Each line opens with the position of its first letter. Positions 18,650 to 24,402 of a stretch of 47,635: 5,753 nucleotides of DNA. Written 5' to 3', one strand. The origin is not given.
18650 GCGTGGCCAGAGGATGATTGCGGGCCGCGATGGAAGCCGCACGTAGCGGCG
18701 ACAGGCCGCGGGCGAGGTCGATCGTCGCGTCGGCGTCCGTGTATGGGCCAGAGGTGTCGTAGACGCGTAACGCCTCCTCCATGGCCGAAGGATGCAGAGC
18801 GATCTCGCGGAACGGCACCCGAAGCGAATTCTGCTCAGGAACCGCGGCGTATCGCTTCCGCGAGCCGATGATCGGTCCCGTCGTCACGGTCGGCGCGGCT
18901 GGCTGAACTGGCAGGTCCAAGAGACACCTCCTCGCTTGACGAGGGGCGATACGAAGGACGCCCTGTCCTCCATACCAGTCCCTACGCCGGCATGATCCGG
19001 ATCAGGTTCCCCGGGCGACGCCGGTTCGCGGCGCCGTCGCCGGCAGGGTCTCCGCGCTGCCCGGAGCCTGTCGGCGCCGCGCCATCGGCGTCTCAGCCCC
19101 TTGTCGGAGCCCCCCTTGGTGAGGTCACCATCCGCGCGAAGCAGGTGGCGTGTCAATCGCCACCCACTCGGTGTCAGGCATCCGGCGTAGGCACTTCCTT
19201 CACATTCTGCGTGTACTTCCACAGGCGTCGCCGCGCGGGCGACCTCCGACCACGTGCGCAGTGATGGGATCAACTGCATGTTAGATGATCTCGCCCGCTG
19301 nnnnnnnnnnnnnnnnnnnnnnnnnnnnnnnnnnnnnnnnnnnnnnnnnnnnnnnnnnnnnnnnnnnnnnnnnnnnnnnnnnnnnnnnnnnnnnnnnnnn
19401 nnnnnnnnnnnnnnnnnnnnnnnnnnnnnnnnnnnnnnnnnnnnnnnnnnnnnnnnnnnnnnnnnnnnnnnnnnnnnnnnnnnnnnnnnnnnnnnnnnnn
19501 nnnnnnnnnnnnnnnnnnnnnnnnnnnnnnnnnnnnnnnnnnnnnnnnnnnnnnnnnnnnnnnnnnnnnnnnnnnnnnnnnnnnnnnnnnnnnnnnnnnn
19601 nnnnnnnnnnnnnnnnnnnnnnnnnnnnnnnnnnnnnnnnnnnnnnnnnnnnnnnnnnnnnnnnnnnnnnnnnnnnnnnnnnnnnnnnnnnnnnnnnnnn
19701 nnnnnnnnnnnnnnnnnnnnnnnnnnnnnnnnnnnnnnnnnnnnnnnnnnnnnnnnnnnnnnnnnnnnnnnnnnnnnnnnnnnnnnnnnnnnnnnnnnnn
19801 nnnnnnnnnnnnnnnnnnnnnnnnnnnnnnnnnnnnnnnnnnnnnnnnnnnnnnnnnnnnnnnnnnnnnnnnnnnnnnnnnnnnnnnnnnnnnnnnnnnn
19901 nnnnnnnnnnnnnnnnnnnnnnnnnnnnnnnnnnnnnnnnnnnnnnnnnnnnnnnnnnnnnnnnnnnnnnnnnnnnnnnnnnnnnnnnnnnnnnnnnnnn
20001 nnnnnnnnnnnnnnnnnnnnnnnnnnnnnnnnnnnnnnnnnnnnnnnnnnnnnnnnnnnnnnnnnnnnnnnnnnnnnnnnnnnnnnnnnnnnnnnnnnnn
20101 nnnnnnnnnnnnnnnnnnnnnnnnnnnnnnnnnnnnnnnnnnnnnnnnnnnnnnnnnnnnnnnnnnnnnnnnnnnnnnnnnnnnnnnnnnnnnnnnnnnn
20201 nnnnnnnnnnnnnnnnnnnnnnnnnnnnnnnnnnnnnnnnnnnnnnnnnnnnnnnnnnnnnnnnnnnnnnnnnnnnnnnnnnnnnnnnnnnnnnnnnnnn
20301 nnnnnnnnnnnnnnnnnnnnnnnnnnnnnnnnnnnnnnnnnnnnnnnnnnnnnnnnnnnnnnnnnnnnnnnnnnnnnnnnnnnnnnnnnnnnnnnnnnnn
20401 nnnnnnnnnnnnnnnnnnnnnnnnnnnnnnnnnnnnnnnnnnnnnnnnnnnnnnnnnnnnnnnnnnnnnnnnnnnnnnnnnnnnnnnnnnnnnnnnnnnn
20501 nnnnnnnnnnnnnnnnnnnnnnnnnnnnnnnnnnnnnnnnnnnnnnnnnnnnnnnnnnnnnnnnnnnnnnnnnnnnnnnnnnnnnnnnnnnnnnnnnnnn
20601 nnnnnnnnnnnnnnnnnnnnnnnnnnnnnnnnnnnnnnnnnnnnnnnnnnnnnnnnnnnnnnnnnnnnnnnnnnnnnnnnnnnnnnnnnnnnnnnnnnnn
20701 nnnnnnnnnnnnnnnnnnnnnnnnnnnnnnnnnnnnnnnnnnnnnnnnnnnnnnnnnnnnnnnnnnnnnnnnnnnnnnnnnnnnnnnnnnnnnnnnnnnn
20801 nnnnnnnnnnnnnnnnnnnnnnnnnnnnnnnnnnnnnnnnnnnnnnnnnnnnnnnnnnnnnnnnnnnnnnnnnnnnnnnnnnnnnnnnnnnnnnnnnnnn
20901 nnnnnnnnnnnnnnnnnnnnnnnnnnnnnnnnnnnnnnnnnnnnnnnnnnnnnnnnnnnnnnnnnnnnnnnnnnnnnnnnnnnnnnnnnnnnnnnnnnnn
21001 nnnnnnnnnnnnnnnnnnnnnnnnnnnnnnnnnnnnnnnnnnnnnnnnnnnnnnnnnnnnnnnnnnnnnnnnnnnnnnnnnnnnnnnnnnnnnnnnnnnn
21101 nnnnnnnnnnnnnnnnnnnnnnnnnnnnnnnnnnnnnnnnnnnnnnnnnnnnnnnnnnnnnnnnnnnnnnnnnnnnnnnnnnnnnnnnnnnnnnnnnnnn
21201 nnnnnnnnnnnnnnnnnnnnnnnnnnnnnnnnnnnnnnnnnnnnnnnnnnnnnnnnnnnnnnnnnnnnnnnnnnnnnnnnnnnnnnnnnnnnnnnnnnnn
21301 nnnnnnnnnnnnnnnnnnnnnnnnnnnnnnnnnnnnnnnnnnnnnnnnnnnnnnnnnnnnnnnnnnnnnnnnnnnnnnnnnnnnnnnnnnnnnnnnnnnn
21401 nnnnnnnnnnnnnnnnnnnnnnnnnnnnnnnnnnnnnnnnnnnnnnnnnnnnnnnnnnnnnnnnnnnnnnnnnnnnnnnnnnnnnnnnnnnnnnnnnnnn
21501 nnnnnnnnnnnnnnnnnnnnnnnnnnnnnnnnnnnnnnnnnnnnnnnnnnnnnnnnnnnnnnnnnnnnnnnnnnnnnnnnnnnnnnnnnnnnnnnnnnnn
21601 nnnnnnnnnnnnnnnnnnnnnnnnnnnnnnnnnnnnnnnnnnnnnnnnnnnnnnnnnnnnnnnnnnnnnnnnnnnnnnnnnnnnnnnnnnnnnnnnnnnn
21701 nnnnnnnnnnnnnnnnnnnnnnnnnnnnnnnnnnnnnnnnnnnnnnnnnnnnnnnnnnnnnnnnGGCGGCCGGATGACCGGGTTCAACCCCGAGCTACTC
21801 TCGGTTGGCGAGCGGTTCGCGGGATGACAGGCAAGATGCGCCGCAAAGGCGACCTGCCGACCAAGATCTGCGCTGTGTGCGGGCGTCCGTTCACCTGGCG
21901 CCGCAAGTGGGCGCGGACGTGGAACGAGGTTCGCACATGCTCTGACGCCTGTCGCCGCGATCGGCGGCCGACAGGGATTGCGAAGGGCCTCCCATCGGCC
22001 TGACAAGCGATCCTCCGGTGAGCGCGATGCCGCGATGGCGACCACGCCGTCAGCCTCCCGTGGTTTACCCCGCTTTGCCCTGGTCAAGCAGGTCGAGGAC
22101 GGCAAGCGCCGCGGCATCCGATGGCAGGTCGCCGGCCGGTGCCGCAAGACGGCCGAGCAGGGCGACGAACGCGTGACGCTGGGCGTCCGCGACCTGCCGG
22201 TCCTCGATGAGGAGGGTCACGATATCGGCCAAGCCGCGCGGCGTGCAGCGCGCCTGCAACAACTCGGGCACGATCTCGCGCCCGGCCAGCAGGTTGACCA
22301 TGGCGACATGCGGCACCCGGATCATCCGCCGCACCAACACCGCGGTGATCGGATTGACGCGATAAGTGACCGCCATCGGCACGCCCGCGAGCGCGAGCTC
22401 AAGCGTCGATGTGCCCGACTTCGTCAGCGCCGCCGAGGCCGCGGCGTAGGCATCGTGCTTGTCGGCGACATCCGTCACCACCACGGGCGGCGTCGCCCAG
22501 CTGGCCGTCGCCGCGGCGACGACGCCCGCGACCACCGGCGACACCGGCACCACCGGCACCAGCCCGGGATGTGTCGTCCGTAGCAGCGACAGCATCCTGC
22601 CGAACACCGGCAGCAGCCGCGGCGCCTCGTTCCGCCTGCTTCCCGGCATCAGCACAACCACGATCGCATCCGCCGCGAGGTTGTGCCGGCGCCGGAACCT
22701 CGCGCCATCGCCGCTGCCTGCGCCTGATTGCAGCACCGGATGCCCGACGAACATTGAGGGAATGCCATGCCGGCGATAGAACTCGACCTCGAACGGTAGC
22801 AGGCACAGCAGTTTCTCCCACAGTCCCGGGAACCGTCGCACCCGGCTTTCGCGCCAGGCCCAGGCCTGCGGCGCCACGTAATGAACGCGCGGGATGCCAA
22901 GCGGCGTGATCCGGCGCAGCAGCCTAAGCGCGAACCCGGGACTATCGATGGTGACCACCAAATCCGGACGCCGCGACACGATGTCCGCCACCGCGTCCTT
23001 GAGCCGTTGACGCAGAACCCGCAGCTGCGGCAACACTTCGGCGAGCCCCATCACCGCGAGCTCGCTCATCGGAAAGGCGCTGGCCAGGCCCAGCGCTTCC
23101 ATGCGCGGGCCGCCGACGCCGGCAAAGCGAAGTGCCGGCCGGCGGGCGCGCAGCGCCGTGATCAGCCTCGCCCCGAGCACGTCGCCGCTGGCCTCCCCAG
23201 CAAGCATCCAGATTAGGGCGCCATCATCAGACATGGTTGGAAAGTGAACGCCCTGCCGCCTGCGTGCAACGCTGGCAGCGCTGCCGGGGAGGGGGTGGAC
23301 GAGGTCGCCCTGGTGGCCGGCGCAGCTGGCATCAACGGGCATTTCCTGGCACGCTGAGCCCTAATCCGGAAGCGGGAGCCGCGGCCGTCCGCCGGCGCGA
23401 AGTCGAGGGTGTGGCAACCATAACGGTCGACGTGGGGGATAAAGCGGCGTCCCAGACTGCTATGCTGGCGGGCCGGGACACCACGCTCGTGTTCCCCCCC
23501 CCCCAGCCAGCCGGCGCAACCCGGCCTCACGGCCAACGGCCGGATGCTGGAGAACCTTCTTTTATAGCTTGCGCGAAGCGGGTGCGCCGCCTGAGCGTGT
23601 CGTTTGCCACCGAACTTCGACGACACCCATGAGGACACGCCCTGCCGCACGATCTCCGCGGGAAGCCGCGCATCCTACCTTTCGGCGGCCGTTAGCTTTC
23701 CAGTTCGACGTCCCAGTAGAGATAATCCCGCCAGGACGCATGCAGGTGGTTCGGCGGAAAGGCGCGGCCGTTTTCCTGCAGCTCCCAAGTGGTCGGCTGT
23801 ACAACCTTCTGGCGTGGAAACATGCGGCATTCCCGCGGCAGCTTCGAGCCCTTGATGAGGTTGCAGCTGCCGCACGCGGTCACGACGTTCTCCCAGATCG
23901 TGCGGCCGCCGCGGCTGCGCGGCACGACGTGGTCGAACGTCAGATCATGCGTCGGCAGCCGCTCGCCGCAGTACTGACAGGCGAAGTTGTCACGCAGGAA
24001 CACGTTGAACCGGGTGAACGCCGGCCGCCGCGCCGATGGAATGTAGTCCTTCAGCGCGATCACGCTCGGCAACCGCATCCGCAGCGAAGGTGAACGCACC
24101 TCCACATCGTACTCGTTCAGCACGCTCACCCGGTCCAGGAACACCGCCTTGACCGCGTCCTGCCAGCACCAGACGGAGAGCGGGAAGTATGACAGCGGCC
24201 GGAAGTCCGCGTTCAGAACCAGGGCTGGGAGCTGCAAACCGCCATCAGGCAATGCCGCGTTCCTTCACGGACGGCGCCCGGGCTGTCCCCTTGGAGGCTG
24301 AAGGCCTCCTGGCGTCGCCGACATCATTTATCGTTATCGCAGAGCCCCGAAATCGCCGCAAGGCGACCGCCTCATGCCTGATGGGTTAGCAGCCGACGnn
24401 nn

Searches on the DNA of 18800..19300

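Call 95: search_rna_families(source=window, start=18800, end=19300, threshold=evalue, max_evalue=1)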
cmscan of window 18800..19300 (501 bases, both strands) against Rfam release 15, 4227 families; matches with E-value up to 1: 1.
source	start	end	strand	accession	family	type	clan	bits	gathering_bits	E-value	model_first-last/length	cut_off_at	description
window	18961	19126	-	RF00059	TPP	Cis-reg; riboswitch;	-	37.5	54.3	7.8e-06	1-105/105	no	TPP riboswitch aptamer (THI element)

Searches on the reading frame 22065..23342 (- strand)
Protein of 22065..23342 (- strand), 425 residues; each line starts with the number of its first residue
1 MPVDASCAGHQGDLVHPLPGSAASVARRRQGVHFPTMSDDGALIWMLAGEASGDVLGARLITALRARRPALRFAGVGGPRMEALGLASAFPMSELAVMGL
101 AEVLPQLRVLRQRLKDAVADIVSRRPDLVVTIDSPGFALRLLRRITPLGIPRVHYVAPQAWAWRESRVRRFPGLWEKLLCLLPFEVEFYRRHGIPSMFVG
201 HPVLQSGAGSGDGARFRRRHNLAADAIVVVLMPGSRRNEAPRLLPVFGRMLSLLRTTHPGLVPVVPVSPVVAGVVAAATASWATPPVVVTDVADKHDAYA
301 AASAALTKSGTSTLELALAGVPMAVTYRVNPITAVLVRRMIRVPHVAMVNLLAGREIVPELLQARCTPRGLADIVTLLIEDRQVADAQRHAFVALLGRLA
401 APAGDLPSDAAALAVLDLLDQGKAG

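Call 7: search_protein_families(library=pfam, proteins=[window:22065-23342:-], max_evalue=0.001)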
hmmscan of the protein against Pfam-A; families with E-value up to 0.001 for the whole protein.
window:22065-23342:- (425 aa): 1 family
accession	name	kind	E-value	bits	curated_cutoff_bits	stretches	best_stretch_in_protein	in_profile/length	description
PF02684.21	LpxB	-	9e-86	288.5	22.6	1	44-386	1-346/374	Lipid-A-disaccharide synthetase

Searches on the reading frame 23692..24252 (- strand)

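Call 7: search_protein_families(library=pfam, proteins=[window:23692-24252:-], max_evalue=0.001)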
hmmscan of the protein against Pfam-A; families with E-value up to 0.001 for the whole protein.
window:23692-24252:- (186 aa): 3 families
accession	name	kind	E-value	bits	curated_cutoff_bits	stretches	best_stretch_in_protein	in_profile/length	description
PF14279.12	HNH_5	-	4e-16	59.1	27.5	1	92-144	1-53/56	HNH endonuclease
PF01844.29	HNH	-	3e-14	53.3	21.4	1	92-136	1-46/47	HNH endonuclease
PF13395.12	HNH_4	-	0.00069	20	22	0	92-139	1-53/54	HNH endonuclease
